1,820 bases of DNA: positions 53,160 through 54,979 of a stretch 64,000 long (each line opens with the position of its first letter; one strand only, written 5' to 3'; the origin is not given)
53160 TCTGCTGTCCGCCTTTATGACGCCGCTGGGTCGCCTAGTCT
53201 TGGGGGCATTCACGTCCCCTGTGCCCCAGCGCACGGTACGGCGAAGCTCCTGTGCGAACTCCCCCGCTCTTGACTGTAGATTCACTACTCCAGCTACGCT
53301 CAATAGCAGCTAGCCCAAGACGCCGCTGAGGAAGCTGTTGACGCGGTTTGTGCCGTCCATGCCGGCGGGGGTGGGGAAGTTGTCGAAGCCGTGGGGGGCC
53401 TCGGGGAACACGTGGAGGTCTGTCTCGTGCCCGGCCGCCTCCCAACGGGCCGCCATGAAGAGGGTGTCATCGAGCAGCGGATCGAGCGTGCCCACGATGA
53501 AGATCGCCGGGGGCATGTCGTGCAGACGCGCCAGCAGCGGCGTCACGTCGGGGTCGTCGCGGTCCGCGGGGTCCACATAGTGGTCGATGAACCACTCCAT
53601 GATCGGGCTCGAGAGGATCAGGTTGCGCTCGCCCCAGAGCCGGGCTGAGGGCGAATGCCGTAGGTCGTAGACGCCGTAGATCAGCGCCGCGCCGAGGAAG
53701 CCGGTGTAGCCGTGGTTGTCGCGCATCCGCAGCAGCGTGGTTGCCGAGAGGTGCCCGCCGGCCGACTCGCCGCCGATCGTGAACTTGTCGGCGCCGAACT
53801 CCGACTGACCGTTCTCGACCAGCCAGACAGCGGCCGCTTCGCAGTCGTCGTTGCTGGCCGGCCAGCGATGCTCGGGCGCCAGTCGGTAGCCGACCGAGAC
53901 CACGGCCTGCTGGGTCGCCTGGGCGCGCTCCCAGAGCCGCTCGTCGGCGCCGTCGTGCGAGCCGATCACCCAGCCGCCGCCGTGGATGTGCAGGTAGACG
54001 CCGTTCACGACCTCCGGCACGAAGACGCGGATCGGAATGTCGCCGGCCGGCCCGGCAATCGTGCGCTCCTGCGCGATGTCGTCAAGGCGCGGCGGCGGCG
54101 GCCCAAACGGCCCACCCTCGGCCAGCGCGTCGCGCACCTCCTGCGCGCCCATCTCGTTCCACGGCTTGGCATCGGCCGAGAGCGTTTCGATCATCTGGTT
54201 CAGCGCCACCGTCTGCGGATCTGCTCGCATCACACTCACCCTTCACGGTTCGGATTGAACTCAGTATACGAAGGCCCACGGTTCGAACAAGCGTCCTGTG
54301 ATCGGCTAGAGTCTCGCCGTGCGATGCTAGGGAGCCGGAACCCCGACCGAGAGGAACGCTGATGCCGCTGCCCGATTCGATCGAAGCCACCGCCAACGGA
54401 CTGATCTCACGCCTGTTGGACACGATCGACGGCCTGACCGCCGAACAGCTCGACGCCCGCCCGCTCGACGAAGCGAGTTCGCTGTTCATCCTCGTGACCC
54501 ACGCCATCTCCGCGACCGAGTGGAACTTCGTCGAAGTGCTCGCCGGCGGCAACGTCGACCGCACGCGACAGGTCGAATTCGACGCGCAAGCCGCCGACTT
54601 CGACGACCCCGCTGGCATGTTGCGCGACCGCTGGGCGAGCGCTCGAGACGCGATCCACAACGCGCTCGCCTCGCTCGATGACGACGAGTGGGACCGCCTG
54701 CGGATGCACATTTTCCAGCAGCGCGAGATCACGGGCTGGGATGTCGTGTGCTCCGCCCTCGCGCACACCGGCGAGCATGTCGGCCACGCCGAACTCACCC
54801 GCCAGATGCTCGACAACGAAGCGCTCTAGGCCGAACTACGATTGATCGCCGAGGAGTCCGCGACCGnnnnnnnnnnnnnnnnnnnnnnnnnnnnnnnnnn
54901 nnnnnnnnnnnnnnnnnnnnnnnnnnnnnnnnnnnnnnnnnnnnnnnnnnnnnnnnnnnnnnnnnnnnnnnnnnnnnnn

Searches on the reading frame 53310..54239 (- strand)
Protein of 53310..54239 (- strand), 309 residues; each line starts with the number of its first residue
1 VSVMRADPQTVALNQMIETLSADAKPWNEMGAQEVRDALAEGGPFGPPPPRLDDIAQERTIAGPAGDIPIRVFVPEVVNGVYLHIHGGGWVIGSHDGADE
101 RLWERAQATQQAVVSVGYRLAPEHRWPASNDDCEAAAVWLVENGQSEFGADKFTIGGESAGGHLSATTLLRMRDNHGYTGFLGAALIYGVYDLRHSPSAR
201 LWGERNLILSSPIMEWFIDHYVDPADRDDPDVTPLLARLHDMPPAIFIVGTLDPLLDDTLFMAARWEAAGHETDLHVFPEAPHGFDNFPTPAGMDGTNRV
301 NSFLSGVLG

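Call 3: search_protein_families(library=pfam, proteins=[window:53310-54239:-], max_evalue=0.01)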
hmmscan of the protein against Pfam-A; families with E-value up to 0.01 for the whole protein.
window:53310-54239:- (309 aa): 3 families
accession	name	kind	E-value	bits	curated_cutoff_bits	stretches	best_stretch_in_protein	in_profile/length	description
PF07859.19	Abhydrolase_3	-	2.7e-52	178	25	1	83-285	2-208/210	alpha/beta hydrolase fold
PF20434.5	BD-FAE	-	2.1e-16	60.5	26.8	1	81-168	15-106/215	BD-FAE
PF00326.27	Peptidase_S9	-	1.9e-06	28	22.6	1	131-287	46-191/213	Prolyl oligopeptidase family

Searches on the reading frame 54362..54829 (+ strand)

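Call 3: search_protein_families(library=pfam, proteins=[window:54362-54829:+], max_evalue=0.01)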
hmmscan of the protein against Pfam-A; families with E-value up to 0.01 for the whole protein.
window:54362-54829:+ (155 aa): 4 families
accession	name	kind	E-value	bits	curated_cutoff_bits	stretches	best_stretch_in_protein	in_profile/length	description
PF04978.18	MST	-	7.6e-13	49.6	27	1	15-151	10-148/149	Mycothiol-S-transferase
PF12867.12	DinB_2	-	1.2e-11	45.6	24.8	1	16-142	7-127/128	DinB superfamily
PF07609.16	DUF1572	-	7.8e-05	22.9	23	1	21-152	24-151/163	Protein of unknown function (DUF1572)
PF11716.13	MDMPI_N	-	0.00028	22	24.2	1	16-142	6-135/140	Mycothiol maleylpyruvate isomerase N-terminal domain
